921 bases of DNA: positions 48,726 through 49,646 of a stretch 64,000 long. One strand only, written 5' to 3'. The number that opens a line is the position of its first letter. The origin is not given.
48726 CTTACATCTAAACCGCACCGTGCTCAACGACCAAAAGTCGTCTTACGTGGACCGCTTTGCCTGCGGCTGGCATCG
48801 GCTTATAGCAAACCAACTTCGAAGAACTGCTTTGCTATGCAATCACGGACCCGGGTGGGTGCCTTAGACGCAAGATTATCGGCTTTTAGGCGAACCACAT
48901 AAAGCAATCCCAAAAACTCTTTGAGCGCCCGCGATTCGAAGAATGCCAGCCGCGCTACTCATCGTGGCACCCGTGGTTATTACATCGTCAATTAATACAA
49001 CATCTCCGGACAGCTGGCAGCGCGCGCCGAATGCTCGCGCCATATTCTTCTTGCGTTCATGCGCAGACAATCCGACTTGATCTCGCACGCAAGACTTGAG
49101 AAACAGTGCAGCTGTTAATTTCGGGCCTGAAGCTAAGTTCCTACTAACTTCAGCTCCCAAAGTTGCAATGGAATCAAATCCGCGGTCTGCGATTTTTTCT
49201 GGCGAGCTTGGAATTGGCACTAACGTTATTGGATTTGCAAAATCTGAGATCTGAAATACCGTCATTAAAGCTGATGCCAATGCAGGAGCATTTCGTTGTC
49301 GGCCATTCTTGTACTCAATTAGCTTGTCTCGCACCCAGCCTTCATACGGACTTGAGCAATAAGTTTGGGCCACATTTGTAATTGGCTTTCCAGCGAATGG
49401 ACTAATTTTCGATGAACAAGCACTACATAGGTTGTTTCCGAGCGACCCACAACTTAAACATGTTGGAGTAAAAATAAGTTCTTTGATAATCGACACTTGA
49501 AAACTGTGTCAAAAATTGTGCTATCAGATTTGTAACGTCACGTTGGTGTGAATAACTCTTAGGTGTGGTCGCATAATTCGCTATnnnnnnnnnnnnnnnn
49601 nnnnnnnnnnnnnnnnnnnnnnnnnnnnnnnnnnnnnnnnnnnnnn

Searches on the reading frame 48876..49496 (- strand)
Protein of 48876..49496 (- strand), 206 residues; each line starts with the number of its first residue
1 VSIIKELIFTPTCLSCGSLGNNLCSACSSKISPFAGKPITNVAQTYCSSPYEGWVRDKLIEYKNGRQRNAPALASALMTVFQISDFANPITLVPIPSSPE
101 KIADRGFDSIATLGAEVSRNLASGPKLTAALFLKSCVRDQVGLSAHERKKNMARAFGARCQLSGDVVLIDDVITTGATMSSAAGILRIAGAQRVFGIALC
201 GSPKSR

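Call 4: search_protein_families(library=pfam, proteins=[window:48876-49496:-])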
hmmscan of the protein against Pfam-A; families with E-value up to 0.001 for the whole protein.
window:48876-49496:- (206 aa): 2 families
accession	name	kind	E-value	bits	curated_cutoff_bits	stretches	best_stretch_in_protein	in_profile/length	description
PF00156.33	Pribosyltran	-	5.9e-05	22.9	26.3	1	165-202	89-126/158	Phosphoribosyl transferase domain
PF18912.6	DZR_2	-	0.00033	20.9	27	1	6-37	3-36/56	Double zinc ribbon domain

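Call 7: find_homologous_proteins(query=window:48876-49496:-)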
Query window:48876-49496:- (206 aa): 81 proteins with E <= 0.001 among 528 candidates.
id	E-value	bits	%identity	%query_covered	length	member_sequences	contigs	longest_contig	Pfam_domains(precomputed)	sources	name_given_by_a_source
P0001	3.5e-121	420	93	100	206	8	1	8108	-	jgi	jgi:ComF family protein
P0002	2.2e-96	339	73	100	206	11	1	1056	PF00156.34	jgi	jgi:ComF family protein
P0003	2.7e-89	316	69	100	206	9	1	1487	PF00156.34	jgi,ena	-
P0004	1.0e-74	268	100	63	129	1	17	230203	PF00156.34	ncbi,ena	-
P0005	7.4e-59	217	50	100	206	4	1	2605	PF00156.34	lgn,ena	-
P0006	6.6e-57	210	50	100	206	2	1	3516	PF00156.34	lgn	-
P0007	1.0e-56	210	49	100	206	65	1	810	PF00156.34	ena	-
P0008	6.3e-56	207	48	100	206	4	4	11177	PF00156.34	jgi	-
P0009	1.3e-55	206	49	100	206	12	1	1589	PF00156.34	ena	-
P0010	1.6e-55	206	49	100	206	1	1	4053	PF00156.34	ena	-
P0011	2.5e-55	205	49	100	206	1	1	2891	PF00156.34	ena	-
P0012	3.3e-55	205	50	100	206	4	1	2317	PF00156.34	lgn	-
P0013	1.2e-54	203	49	100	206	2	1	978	PF00156.34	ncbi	-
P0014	3.2e-54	202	49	100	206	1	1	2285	PF00156.34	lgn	-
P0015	1.1e-53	200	48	100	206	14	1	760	PF00156.34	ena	-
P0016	2.0e-53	199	46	100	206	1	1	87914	PF00156.34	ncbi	-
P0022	2.6e-51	192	49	99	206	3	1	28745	PF00156.34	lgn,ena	-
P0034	6.6e-35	139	39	100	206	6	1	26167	-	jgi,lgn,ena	-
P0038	1.2e-31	128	55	58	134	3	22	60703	PF00156.34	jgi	jgi:ComF family protein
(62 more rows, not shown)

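Call 11: find_encoding_contigs(protein=P0004, flank=10000, max_places=6)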
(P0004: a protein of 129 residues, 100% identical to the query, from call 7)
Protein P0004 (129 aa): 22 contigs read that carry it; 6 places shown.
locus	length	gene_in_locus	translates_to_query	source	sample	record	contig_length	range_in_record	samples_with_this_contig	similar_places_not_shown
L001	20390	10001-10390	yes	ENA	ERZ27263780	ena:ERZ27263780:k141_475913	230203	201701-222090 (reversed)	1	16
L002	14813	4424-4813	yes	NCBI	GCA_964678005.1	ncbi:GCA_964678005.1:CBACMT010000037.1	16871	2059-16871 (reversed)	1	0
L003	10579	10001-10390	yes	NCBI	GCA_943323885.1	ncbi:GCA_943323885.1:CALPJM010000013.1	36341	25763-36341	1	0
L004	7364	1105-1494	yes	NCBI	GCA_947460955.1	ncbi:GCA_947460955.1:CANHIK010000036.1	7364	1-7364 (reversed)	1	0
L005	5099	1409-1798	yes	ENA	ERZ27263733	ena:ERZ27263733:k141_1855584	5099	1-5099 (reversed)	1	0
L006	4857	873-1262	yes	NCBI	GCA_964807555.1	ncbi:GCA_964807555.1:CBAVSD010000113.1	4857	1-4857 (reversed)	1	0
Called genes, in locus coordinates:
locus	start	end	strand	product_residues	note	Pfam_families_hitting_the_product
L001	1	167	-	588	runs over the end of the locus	PF00289:Biotin_carb_N, PF02786:CPSase_L_D2, PF02785:Biotin_carb_C, PF25919:BSH_CusB (faint), PF00364:Biotin_lipoyl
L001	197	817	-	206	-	PF02545:Maf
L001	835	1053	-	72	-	PF13822:ACC_epsilon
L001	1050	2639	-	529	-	PF01039:Carboxyl_trans, PF03255:ACCA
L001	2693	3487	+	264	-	PF03099:BPL_LplA_LipB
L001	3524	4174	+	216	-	PF00072:Response_reg, PF00486:Trans_reg_C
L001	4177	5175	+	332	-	PF00512:HisKA, PF02518:HATPase_c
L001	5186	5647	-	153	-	PF04138:GtrA_DPMS_TM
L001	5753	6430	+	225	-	PF00072:Response_reg, PF00486:Trans_reg_C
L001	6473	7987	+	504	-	PF00672:HAMP, PF00512:HisKA, PF02518:HATPase_c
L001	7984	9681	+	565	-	PF25976:LpqB_N, PF10646:Germane, PF10647:Gmad1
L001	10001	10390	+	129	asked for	PF00156:Pribosyltran (faint)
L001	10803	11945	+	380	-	PF07690:MFS_1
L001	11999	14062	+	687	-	PF03190:Thioredox_DsbH, PF13899:Thioredoxin_7 (weak)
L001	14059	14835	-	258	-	PF01255:Prenyltransf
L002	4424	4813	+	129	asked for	PF00156:Pribosyltran (faint)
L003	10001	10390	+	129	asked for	PF00156:Pribosyltran (faint)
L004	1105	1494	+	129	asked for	PF00156:Pribosyltran (faint)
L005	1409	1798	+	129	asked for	PF00156:Pribosyltran (faint)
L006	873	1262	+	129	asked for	PF00156:Pribosyltran (faint)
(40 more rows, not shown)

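Call 15: find_related_loci(query=A1, collection=genome_contigs, flank=6000)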
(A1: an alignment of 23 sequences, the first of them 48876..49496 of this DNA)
Query A1 (206 aa) in genome_contigs; peptide patterns used: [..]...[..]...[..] (x = any residue, [..] = any of these).
600 stretches matched a pattern (row limit reached: there are more); 500 encode a relative of the query (tblastn E <= 1e-3); the best 80 are kept; 80 distinct loci.
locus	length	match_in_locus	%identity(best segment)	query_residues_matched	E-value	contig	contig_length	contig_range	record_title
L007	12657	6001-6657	31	4-200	2e-24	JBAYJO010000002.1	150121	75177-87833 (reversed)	MAG: Patescibacteria group bacterium isolate SO_2016_GW1_58 scaffold00235_OW334_2016, whole genome shotgun sequence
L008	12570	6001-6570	34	12-190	9e-22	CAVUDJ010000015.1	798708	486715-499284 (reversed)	MAG: uncultured Actinomycetota bacterium isolate MFD02840.bin.1.283 genome assembly, contig: contig_52099, whole genome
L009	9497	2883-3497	32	1-200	1e-21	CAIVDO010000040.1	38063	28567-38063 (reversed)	MAG: uncultured actinobacterium isolate Ja_bin-4290 genome assembly, contig: bin-4290:040/158, whole genome shotgun sequ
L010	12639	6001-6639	30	4-206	7e-20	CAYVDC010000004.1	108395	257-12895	MAG TPA_asm: uncultured Candidatus Saccharibacteria bacterium isolate SRP170004_co1_265 genome assembly, contig: NODE_19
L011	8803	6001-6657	32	1-199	1e-18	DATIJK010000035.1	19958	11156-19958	MAG TPA_asm: Candidatus Saccharimonadales bacterium isolate SMAG_U15689 k141_124980, whole genome shotgun sequence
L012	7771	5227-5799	32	4-194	1e-18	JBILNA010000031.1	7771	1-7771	MAG: Candidatus Planktophila sp. isolate ME2017-09-15_3300044707_group7_bin112 Rohwer_bin330_scaffold_11339_c1, whole ge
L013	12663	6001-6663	31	11-205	2e-18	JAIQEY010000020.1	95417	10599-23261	MAG: Terriglobia bacterium isolate SRVP_12 SR-VP_26_10_2019_B_35cm_scaffold_248, whole genome shotgun sequence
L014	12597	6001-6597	29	5-199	2e-18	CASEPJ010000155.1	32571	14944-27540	uncultured Clostridia bacterium isolate Batch5_idba_bin.1004 genome assembly, contig: Batch5_idba_bin.1004.fa_k87_250461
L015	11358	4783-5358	31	1-190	7e-18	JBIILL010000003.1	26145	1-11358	MAG: Candidatus Planktophila sp. isolate ME2002-04-17pf_3300042318_group1_bin38 Rohwer_bin264_scaffold_272_c1, whole gen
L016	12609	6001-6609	28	4-199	8e-18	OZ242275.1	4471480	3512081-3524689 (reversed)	MAG: Phototrophicaceae bacterium isolate f37c6a4e-526d-4087-841d-6b3e98d0a93c genome assembly, chromosome: 1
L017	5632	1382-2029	29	7-199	7e-18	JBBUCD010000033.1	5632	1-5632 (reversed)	MAG: Patescibacteria group bacterium isolate H41-bin162 H41_bin162_000000000033, whole genome shotgun sequence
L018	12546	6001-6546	31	21-202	8e-18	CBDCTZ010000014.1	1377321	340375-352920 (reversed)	MAG: Polyangiaceae bacterium isolate 4c7673ea-cc67-4993-aab5-aed0b62f3259 genome assembly, contig: contig_14, whole geno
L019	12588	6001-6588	28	9-194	1e-17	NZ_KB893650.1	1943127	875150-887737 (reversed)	Kangiella aquimarina DSM 16071 B158DRAFT_scaffold_0.1, whole genome shotgun sequence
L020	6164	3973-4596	31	1-190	1e-17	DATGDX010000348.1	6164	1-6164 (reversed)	MAG TPA_asm: Mycobacteriales bacterium isolate SMAG_U9686 k141_330164, whole genome shotgun sequence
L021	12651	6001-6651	29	6-199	1e-17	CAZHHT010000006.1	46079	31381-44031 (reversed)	MAG TPA_asm: uncultured Anaerolineales bacterium isolate binchicken_co228_499 genome assembly, contig: NODE_847_length_4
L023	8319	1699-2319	33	13-204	5e-17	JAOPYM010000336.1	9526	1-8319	MAG: Actinomycetes bacterium isolate RYN_227 scaffold_1780196, whole genome shotgun sequence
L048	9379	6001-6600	32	6-192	8e-15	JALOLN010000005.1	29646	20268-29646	MAG: Actinomycetes bacterium isolate Prado026 scaffold_762, whole genome shotgun sequence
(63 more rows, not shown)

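Call 23: search_protein_families(library=pfam, proteins=[L023:2646-3650:+, L023:3875-4561:+, L020:4991-5731:+, L048:6927-7595:+, L048:6929-7609:+, L048:7611-9149:+])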
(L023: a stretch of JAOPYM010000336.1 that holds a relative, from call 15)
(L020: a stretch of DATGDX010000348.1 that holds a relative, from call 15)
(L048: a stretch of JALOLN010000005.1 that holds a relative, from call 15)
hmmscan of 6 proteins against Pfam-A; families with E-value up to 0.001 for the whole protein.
L023:2646-3650:+ (334 aa): 2 families
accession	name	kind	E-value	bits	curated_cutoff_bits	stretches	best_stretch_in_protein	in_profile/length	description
PF02482.25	Ribosomal_S30AE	-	4.2e-22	79.1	23.7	1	121-217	1-88/88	Sigma 54 modulation protein / S30EA ribosomal protein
PF16321.10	Ribosom_S30AE_C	-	1.7e-20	72.9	25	1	275-328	4-57/57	Sigma 54 modulation/S30EA ribosomal protein C terminus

L023:3875-4561:+ (228 aa): 6 families
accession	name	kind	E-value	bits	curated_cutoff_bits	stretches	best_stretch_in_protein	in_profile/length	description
PF00072.30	Response_reg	-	5.9e-27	94.5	30.2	1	13-124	1-110/111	Response regulator receiver domain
PF00196.25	GerE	-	6.7e-24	83.7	23.5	1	164-219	2-57/57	Bacterial regulatory proteins, luxR family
PF08281.18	Sigma70_r4_2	-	3.6e-06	27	25.7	1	164-207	10-54/54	Sigma-70, region 4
PF13384.12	HTH_23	-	7.4e-06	26.1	24.6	1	168-202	6-40/50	Homeodomain-like domain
PF04545.22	Sigma70_r4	-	1.8e-05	24.6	24.1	1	164-208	4-49/50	Sigma-70, region 4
PF04967.18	HTH_10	-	2.3e-05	24.5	23.1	1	165-207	1-51/53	HTH DNA binding domain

L020:4991-5731:+ (246 aa): 2 families
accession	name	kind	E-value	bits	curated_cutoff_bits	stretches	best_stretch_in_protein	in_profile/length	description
PF16321.10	Ribosom_S30AE_C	-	3.7e-23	81.4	25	1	182-235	4-57/57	Sigma 54 modulation/S30EA ribosomal protein C terminus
PF02482.25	Ribosomal_S30AE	-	2e-22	80.2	23.7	1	26-122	1-88/88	Sigma 54 modulation protein / S30EA ribosomal protein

L048:6927-7595:+ (222 aa): 2 families
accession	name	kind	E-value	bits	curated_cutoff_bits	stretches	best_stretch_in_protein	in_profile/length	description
PF16321.10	Ribosom_S30AE_C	-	3.6e-23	81.5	25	1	159-213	3-57/57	Sigma 54 modulation/S30EA ribosomal protein C terminus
PF02482.25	Ribosomal_S30AE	-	2.1e-19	70.5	23.7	1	28-123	1-87/88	Sigma 54 modulation protein / S30EA ribosomal protein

L048:6929-7609:+ (226 aa): 0 families

L048:7611-9149:+ (512 aa): 6 families
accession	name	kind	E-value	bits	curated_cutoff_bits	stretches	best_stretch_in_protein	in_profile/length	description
PF00072.30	Response_reg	-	5.2e-26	91.4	30.2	1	18-130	1-111/111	Response regulator receiver domain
PF00196.25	GerE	-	2.5e-23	81.9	23.5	1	169-223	3-57/57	Bacterial regulatory proteins, luxR family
PF13384.12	HTH_23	-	5.2e-06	26.6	24.6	1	172-206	6-40/50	Homeodomain-like domain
PF08281.18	Sigma70_r4_2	-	1.6e-05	24.9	25.7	1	168-211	10-54/54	Sigma-70, region 4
PF04545.22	Sigma70_r4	-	8.3e-05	22.5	24.1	1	168-212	4-49/50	Sigma-70, region 4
PF13412.12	HTH_24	-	0.00086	19.3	21.9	0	172-206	4-40/48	Winged helix-turn-helix DNA-binding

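Call 25: find_encoding_contigs(protein=P0016, flank=7000, max_places=2)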
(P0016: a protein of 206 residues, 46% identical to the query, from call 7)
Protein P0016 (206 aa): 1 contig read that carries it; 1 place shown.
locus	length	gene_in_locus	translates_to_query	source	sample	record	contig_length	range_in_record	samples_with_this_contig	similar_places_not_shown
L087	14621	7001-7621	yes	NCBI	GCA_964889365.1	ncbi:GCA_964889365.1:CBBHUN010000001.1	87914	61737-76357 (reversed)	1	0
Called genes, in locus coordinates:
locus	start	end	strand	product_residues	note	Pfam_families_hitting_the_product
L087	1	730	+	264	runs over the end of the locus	PF03099:BPL_LplA_LipB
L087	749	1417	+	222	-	PF00072:Response_reg, PF00486:Trans_reg_C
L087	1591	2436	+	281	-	PF00512:HisKA, PF02518:HATPase_c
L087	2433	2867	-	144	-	PF04138:GtrA_DPMS_TM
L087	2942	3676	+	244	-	PF00072:Response_reg, PF00486:Trans_reg_C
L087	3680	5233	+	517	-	PF00672:HAMP, PF00512:HisKA, PF02518:HATPase_c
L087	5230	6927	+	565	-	PF25976:LpqB_N, PF10646:Germane, PF10647:Gmad1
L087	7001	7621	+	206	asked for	PF00156:Pribosyltran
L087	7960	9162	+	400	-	PF07690:MFS_1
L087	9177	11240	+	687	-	PF03190:Thioredox_DsbH, PF13899:Thioredoxin_7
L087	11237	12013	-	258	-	PF01255:Prenyltransf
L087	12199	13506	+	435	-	PF13638:PIN_4, PF02562:PhoH, PF13604:AAA_30 (weak)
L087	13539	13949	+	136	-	PF06737:Transglycosylas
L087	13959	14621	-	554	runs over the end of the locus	PF05681:Fumerase, PF05683:Fumerase_C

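Call 26: find_encoding_contigs(protein=P0022, flank=7000, max_places=2)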
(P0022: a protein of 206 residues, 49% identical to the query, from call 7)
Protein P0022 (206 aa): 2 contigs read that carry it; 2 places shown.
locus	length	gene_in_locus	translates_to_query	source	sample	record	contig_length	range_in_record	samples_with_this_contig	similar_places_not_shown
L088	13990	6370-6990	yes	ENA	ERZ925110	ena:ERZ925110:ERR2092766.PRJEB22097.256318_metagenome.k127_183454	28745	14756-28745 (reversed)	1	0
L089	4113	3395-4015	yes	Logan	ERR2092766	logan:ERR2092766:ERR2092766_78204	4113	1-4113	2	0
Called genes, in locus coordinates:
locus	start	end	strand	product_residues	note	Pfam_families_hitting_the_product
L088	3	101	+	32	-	?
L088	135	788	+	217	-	PF00072:Response_reg, PF00486:Trans_reg_C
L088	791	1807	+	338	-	PF00512:HisKA, PF02518:HATPase_c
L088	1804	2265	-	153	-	PF04138:GtrA_DPMS_TM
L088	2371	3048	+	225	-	PF00072:Response_reg, PF00486:Trans_reg_C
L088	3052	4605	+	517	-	PF00672:HAMP, PF00512:HisKA, PF02518:HATPase_c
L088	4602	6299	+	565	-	PF25976:LpqB_N, PF10646:Germane, PF10647:Gmad1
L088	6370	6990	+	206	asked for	PF00156:Pribosyltran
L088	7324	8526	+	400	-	PF07690:MFS_1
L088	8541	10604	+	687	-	PF03190:Thioredox_DsbH, PF13899:Thioredoxin_7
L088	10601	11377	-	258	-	PF01255:Prenyltransf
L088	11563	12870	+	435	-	PF13638:PIN_4, PF02562:PhoH, PF13604:AAA_30 (weak)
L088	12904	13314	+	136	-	PF06737:Transglycosylas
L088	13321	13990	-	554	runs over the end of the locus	PF05681:Fumerase, PF05683:Fumerase_C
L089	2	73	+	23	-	?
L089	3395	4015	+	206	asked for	PF00156:Pribosyltran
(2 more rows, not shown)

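Call 27: find_encoding_contigs(protein=P0034, flank=7000, max_places=2)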
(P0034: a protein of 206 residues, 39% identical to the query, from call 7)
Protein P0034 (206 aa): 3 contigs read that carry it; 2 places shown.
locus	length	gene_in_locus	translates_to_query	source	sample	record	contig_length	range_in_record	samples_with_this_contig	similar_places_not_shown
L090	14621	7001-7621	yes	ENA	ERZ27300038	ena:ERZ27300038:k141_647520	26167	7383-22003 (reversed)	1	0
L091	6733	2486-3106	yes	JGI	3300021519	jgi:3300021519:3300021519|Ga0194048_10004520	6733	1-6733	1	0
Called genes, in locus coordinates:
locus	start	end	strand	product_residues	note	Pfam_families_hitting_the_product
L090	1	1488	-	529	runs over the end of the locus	PF01039:Carboxyl_trans, PF03255:ACCA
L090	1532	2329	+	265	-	PF03099:BPL_LplA_LipB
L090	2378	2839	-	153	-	PF04138:GtrA_DPMS_TM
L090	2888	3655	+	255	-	PF00072:Response_reg, PF00486:Trans_reg_C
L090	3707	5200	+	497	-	PF00672:HAMP, PF00512:HisKA, PF02518:HATPase_c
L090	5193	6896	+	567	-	PF25976:LpqB_N, PF10646:Germane, PF10647:Gmad1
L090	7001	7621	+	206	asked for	-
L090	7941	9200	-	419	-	PF06224:AlkZ-like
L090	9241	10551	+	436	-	PF07690:MFS_1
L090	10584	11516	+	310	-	PF00561:Abhydrolase_1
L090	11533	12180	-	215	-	PF04299:FMN_bind_2, PF01243:PNPOx_N (weak)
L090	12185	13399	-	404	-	PF09587:PGA_cap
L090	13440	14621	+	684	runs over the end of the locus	PF03190:Thioredox_DsbH, PF13899:Thioredoxin_7 (weak)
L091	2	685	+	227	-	?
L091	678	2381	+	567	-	PF25976:LpqB_N, PF10646:Germane, PF10647:Gmad1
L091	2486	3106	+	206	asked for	-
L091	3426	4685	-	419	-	PF06224:AlkZ-like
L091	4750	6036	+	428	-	PF07690:MFS_1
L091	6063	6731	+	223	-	?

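Call 28: find_encoding_contigs(protein=P0038, flank=7000, max_places=2)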
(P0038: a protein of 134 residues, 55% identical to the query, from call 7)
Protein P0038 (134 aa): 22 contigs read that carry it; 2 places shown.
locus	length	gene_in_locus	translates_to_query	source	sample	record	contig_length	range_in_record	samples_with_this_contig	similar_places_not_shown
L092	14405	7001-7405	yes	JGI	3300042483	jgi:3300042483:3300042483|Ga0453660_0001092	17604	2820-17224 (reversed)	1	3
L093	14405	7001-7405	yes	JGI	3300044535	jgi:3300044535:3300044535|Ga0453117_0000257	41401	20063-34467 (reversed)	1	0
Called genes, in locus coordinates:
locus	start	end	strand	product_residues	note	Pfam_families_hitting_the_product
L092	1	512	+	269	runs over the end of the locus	PF03099:BPL_LplA_LipB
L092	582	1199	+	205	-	PF00072:Response_reg, PF00486:Trans_reg_C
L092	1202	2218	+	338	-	PF00512:HisKA, PF02518:HATPase_c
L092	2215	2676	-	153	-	PF04138:GtrA_DPMS_TM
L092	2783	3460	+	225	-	PF00072:Response_reg, PF00486:Trans_reg_C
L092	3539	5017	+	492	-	PF00672:HAMP, PF00512:HisKA, PF02518:HATPase_c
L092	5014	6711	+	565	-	PF25976:LpqB_N, PF10646:Germane, PF10647:Gmad1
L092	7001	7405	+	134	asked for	PF00156:Pribosyltran (weak)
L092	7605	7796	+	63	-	-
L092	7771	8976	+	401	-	PF07690:MFS_1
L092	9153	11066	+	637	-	PF03190:Thioredox_DsbH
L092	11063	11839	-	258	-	PF01255:Prenyltransf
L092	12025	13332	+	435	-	PF13638:PIN_4, PF02562:PhoH, PF13604:AAA_30 (weak)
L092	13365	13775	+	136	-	PF06737:Transglycosylas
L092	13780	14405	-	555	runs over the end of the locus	PF05681:Fumerase, PF05683:Fumerase_C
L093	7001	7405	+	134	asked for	PF00156:Pribosyltran (weak)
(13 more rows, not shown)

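Call 67: search_protein_families(library=ncbifam, proteins=[window:48876-49496:-], max_evalue=0.01)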
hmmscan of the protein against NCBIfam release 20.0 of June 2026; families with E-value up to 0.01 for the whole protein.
window:48876-49496:- (206 aa): 16 families
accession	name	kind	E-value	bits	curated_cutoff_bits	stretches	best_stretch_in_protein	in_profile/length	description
TIGR00201.1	comF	subfamily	1.1e-20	74.4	233.55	1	15-200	3-189/190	ComF family protein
NF008616.0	PRK11595.1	equivalog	5.4e-14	52.2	304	1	33-200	58-224/227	DNA utilization protein GntX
TIGR01251.1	ribP_PPkin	subfamily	1.5e-07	30.7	113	1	149-198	195-245/309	ribose-phosphate diphosphokinase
NF002095.0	PRK00934.1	equivalog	2.4e-06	26.9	296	1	165-197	207-239/287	ribose-phosphate diphosphokinase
NF002320.0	PRK01259.1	subfamily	0.00011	21.7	297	1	165-198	216-249/316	ribose-phosphate diphosphokinase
NF005537.0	PRK07199.1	subfamily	0.0002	20.5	322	1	165-197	213-245/301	ribose-phosphate diphosphokinase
TIGR00336.1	pyrE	equivalog_domain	0.00033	20.5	106.8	1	165-192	110-137/173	orotate phosphoribosyltransferase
NF002758.0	PRK02812.1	equivalog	0.00047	19.4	518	1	162-198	228-265/330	ribose-phosphate pyrophosphokinase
NF002686.0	PRK02458.1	equivalog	0.00057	19.4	506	1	165-199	220-254/323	ribose-phosphate diphosphokinase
NF002634.0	PRK02304.1-3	equivalog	0.00071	19.3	170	1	162-196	117-151/182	adenine phosphoribosyltransferase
NF005592.0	PRK07322.1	subfamily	0.001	18.5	143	1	165-200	122-157/180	adenine phosphoribosyltransferase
NF002844.0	PRK03092.1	equivalog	0.0013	18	438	1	165-195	225-255/326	ribose-phosphate diphosphokinase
NF002620.0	PRK02277.1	subfamily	0.0019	17.9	115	1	163-195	141-173/201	orotate phosphoribosyltransferase-like protein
NF004689.0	PRK06031.1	equivalog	0.0042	16.4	175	1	165-194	156-185/233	phosphoribosyltransferase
NF002618.0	PRK02269.1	equivalog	0.0076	15.9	460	1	166-197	220-251/321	ribose-phosphate diphosphokinase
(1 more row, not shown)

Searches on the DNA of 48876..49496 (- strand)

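Call 18: search_rna_families(sources=[L008, L009, L012, L015, L020, L023, L029, L034, L039, L041, L048, L061, L082, L051], threshold=gathering)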
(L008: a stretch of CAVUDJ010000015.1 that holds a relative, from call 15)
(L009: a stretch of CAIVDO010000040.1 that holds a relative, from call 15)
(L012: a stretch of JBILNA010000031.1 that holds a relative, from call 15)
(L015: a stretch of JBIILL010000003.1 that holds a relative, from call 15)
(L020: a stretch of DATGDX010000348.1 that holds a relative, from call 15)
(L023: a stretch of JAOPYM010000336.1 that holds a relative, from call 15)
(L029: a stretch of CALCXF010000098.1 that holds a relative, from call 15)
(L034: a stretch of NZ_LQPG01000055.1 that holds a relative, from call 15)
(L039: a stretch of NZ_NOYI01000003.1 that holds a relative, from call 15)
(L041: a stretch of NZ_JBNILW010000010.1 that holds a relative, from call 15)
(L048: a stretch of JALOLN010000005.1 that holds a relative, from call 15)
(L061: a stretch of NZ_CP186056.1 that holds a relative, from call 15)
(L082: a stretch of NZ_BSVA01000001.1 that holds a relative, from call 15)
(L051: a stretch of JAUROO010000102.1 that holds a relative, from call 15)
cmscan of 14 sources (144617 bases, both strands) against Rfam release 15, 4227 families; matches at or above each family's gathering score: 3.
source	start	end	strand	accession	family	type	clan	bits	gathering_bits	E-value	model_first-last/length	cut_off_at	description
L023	2700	2957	+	RF03072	raiA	Cis-reg; riboswitch;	-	154.9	101.3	2.4e-38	1-209/209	no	raiA RNA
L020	4771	5021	+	RF03072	raiA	Cis-reg; riboswitch;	-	128.9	101.3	4.9e-31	1-209/209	no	raiA RNA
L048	6697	6959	+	RF03072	raiA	Cis-reg; riboswitch;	-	113.1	101.3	1.4e-26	1-209/209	no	raiA RNA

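Call 29: search_rna_families(sources=[L087, L088, L090, L091, L092, L093], threshold=gathering)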
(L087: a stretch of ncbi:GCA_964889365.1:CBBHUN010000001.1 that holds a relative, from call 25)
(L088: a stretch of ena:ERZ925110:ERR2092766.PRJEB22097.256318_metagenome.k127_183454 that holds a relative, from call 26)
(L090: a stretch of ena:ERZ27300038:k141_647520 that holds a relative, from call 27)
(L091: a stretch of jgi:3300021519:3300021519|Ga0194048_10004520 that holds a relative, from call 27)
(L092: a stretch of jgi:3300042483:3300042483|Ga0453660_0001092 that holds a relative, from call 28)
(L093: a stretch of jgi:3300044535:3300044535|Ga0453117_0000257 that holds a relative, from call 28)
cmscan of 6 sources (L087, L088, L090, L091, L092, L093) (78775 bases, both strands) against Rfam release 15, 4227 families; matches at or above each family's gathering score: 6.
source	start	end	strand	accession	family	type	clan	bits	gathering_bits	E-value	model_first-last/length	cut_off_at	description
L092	7420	7672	+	RF03072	raiA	Cis-reg; riboswitch;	-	152.6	101.3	5.6e-38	1-209/209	no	raiA RNA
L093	7420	7672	+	RF03072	raiA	Cis-reg; riboswitch;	-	152.6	101.3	5.6e-38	1-209/209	no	raiA RNA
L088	7005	7257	+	RF03072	raiA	Cis-reg; riboswitch;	-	152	101.3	8.5e-38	1-209/209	no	raiA RNA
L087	7636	7888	+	RF03072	raiA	Cis-reg; riboswitch;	-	149.8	101.3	3.4e-37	1-209/209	no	raiA RNA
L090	7636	7885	+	RF03072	raiA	Cis-reg; riboswitch;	-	145.4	101.3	5.9e-36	1-209/209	no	raiA RNA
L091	3121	3370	+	RF03072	raiA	Cis-reg; riboswitch;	-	145.4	101.3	5.9e-36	1-209/209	no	raiA RNA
